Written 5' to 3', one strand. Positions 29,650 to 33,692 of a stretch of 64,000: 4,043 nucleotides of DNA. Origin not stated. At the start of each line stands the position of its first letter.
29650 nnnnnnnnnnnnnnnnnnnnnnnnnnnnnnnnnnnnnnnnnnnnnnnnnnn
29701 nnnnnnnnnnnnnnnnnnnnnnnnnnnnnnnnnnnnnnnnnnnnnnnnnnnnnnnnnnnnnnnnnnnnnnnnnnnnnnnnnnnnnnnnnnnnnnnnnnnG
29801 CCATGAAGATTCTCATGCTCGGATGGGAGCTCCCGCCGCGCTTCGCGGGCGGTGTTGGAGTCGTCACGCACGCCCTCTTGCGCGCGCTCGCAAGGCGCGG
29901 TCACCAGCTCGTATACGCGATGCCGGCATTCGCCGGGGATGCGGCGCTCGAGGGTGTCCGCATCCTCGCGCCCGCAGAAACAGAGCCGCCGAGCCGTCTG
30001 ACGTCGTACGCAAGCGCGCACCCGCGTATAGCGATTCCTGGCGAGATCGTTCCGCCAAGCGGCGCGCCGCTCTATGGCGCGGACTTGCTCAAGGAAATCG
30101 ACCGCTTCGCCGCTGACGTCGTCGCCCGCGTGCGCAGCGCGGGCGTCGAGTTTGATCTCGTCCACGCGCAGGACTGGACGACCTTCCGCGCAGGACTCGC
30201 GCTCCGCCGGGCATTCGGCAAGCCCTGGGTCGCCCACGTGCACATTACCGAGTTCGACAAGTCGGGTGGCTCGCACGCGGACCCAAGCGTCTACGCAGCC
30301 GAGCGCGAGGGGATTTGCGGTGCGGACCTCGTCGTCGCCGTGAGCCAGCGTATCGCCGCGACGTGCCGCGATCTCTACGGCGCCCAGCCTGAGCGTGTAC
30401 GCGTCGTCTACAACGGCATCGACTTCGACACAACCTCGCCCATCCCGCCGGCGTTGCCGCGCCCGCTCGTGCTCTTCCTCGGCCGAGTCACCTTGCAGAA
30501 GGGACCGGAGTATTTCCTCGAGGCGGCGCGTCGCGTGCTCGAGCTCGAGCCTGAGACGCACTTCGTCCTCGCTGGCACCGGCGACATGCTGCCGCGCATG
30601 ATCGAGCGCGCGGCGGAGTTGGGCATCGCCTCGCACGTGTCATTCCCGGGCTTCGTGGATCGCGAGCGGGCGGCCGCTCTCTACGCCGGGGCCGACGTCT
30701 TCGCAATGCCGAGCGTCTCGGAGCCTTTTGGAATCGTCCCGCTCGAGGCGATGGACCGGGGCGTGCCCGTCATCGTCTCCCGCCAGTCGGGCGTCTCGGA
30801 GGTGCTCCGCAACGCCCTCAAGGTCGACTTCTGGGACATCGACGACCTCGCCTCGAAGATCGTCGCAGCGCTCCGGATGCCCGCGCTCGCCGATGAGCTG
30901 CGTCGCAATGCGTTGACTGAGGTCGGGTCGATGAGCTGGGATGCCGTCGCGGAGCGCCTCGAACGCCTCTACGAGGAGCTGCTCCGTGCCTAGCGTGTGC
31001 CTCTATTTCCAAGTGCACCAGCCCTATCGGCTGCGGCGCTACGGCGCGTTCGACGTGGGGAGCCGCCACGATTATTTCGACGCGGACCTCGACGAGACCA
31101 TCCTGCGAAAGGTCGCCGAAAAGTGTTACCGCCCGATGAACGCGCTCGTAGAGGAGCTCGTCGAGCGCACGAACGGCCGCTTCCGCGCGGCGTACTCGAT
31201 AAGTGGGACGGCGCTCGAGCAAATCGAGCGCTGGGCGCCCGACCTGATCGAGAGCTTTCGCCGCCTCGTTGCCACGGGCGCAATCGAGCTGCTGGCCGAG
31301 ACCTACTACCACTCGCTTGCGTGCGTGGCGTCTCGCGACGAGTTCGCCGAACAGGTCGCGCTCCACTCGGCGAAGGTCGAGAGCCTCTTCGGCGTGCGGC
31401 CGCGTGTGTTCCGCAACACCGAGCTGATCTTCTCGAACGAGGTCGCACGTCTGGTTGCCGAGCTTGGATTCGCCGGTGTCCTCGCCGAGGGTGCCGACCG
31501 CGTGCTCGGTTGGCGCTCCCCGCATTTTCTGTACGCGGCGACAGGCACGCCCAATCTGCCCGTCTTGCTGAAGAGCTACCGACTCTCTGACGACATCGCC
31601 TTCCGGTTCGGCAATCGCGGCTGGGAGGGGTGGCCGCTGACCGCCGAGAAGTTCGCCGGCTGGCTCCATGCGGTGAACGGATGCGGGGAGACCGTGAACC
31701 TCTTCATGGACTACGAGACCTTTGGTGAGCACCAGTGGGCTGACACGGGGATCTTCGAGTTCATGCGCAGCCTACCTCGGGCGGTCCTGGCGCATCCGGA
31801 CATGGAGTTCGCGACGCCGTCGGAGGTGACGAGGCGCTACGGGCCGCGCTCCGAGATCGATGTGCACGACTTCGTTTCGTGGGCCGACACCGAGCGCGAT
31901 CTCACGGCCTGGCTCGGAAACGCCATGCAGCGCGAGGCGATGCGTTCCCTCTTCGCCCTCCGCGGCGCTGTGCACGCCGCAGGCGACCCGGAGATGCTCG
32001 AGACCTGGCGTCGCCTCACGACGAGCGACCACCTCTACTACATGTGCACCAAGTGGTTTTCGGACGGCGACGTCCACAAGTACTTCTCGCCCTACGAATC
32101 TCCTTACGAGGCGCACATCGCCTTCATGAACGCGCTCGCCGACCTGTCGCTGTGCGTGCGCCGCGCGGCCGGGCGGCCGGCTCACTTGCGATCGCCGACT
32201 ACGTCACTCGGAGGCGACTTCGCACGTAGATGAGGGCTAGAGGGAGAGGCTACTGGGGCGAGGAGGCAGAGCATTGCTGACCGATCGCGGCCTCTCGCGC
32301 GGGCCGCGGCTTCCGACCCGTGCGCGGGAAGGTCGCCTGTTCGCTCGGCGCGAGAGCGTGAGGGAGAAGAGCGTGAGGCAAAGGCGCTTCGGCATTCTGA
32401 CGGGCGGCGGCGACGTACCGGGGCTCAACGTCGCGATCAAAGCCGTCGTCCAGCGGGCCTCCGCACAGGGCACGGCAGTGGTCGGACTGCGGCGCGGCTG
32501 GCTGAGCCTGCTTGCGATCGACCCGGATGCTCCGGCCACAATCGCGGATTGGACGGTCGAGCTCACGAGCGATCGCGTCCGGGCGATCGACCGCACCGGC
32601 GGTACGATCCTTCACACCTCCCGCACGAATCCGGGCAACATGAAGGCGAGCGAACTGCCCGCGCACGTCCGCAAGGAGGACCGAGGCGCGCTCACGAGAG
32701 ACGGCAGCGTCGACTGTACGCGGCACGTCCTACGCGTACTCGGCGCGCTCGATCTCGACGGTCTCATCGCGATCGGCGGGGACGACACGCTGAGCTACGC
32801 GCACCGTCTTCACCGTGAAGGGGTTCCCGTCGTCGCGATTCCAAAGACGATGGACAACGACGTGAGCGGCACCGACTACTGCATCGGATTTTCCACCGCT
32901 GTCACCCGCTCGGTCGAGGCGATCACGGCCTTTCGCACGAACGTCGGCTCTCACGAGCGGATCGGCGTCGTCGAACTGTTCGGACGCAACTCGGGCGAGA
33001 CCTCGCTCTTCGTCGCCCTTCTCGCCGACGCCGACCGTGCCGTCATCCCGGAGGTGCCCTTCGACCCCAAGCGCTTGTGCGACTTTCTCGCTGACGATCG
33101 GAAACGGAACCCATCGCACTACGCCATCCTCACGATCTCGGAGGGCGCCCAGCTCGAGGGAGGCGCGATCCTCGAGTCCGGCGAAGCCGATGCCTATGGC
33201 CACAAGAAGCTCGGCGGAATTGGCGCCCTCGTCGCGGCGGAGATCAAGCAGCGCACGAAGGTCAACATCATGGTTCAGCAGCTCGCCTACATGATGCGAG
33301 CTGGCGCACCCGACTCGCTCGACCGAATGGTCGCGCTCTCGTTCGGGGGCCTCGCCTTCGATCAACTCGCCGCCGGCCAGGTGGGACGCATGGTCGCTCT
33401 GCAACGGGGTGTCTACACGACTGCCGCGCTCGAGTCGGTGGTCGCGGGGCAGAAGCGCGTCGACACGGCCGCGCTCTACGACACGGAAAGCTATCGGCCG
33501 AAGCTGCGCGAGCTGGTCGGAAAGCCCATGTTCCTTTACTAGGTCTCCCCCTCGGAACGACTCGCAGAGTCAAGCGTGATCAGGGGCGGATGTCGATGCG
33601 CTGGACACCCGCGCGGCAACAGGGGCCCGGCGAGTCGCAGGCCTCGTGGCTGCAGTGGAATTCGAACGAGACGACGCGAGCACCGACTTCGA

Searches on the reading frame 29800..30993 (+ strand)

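Call 73: search_protein_families(library=ncbifam, proteins=[window:29800-30993:+], max_evalue=0.00001)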
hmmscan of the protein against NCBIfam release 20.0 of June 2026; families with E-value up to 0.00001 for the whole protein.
window:29800-30993:+ (397 aa): 37 families (the best 25 are shown)
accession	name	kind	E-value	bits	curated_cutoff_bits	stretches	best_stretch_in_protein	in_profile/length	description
TIGR03449.1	mycothiol_MshA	equivalog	8.9e-35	120.3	462.5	1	94-395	78-404/406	D-inositol-3-phosphate glycosyltransferase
TIGR02149.1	glgA_Coryne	subfamily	4.1e-33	115.1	302.4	1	2-394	1-390/391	glycogen synthase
TIGR04047.1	MSMEG_0565_glyc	hypoth_equivalog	6.1e-29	101.3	259.85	1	105-392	73-372/373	MSMEG_0565 family glycosyltransferase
TIGR02095.1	glgA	subfamily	2.4e-26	92.4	328.45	1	221-394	294-477/477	glycogen/starch synthase, ADP-glucose type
TIGR04157.1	glyco_rSAM_CFB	subfamily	5.2e-25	88.3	400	1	165-340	160-343/406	TIGR04157 family glycosyltransferase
TIGR03999.1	thiol_BshA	equivalog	7.3e-22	77.8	273.7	1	251-395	228-374/375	N-acetyl-alpha-D-glucosaminyl L-malate synthase BshA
NF041876.1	EPS_EpsE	equivalog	1.3e-21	77.3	400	1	174-375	161-376/389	exopolysaccharide biosynthesis GT4 family glycosyltransferase EpsE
NF038295.1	EPS_HpsP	equivalog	4.2e-21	75.4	550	1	220-394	206-387/388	hormogonium polysaccharide biosynthesis glycosyltransferase HpsP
NF041010.1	glycosy_Agl16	equivalog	3.8e-16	58.9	575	1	171-394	130-351/352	glycosylation protein Agl16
NF001899.0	PRK00654.1-2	equivalog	4.9e-16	58.2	459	1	221-395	291-476/478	glycogen synthase GlgA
TIGR03088.1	stp2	hypoth_equivalog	6.8e-16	58.3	409.05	1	179-395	141-374/374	TIGR03088 family PEP-CTERM/XrtA system glycosyltransferase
NF047684.1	TeichurnBiosyTuaC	equivalog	1.9e-15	56.7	550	1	102-395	93-390/391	teichuronic acid biosynthesis protein TuaC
NF053513.1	Gtran_IagA_BgsA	equivalog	9.3e-14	51.2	460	1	223-395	163-332/333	LTA glycolipid anchor biosynthesis glycosyltransferase, IagA/BgsA family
NF001898.0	PRK00654.1-1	equivalog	2.3e-13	49.6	603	1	222-394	294-475/477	glycogen synthase GlgA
TIGR04063.1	stp3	hypoth_equivalog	1.2e-12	47.4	442.05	1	194-395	176-396/397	TIGR04063 family PEP-CTERM/XrtA system glycosyltransferase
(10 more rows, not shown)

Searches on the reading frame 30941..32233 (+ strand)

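Call 7: search_protein_families(library=pfam, proteins=[window:30941-32233:+], max_evalue=0.001)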
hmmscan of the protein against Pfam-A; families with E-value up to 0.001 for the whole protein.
window:30941-32233:+ (430 aa): 2 families
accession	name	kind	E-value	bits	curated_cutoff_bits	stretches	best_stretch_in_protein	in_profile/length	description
PF03065.20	Glyco_hydro_57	-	7.1e-76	255.7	21.2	1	21-308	2-290/291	Glycosyl hydrolase family 57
PF01522.26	Polysacc_deac_1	-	0.00071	20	23.1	0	96-178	41-122/124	Polysaccharide deacetylase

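Call 73: search_protein_families(library=ncbifam, proteins=[window:30941-32233:+], max_evalue=0.00001)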
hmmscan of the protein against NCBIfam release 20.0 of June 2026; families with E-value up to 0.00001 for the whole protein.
window:30941-32233:+ (430 aa): 0 families

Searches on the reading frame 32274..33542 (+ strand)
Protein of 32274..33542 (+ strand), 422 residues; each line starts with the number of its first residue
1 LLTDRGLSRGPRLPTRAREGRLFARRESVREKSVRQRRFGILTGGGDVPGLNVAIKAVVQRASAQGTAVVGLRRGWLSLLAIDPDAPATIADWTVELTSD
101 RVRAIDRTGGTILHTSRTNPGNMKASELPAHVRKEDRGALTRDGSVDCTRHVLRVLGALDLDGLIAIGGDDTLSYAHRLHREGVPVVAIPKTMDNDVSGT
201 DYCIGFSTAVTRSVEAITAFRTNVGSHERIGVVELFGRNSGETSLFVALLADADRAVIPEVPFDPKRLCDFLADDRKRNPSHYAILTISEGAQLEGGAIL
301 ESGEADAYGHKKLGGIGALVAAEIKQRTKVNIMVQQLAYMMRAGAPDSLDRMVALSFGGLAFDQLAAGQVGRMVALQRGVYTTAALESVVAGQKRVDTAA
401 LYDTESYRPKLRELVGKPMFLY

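Call 7: search_protein_families(library=pfam, proteins=[window:32274-33542:+], max_evalue=0.001)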
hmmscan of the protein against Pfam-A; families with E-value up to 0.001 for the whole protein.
window:32274-33542:+ (422 aa): 1 family
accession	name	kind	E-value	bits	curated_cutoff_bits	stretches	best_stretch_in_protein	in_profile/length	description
PF00365.25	PFK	-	9.8e-69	232.2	30.9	1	38-363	1-275/277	Phosphofructokinase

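Call 73: search_protein_families(library=ncbifam, proteins=[window:32274-33542:+], max_evalue=0.00001)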
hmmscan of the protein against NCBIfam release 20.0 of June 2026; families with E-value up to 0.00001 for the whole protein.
window:32274-33542:+ (422 aa): 11 families
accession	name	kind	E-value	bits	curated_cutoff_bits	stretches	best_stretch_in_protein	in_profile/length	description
TIGR02483.1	PFK_mixed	subfamily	2.4e-82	276.6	430.55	1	38-382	1-317/325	phosphofructokinase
NF002872.1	PRK03202.1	subfamily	3.4e-76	256.3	253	1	38-403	2-316/323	ATP-dependent 6-phosphofructokinase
NF010674.0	PRK14071.1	equivalog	1.4e-61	208.4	544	1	35-399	3-344/360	ATP-dependent 6-phosphofructokinase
TIGR02482.1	PFKA_ATP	equivalog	2.1e-56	191.2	371.35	3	153-290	84-222/301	6-phosphofructokinase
NF005301.0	PRK06830.1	equivalog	1.2e-39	136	400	2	151-400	164-426/445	ATP-dependent 6-phosphofructokinase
NF041103.1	PFKA_PPi_Ttgales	equivalog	3.1e-32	112.1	550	1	40-393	2-350/407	diphosphate--fructose-6-phosphate 1-phosphotransferase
NF010675.0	PRK14072.1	subfamily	2.6e-28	98.9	273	1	150-382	93-341/416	diphosphate--fructose-6-phosphate 1-phosphotransferase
TIGR02478.1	6PF1K_euk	equivalog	1.9e-27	95.8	708.4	1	38-399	2-346/744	6-phosphofructokinase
NF005482.0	PRK07085.1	subfamily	4.4e-11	42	446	1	150-260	157-276/558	diphosphate--fructose-6-phosphate 1-phosphotransferase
NF005121.0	PRK06555.1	equivalog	3.8e-10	39.1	395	1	36-241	3-200/404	pyrophosphate--fructose-6-phosphate 1-phosphotransferase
TIGR02477.1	PFKA_PPi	equivalog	5.9e-09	34.9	587.95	1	152-260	153-270/539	diphosphate--fructose-6-phosphate 1-phosphotransferase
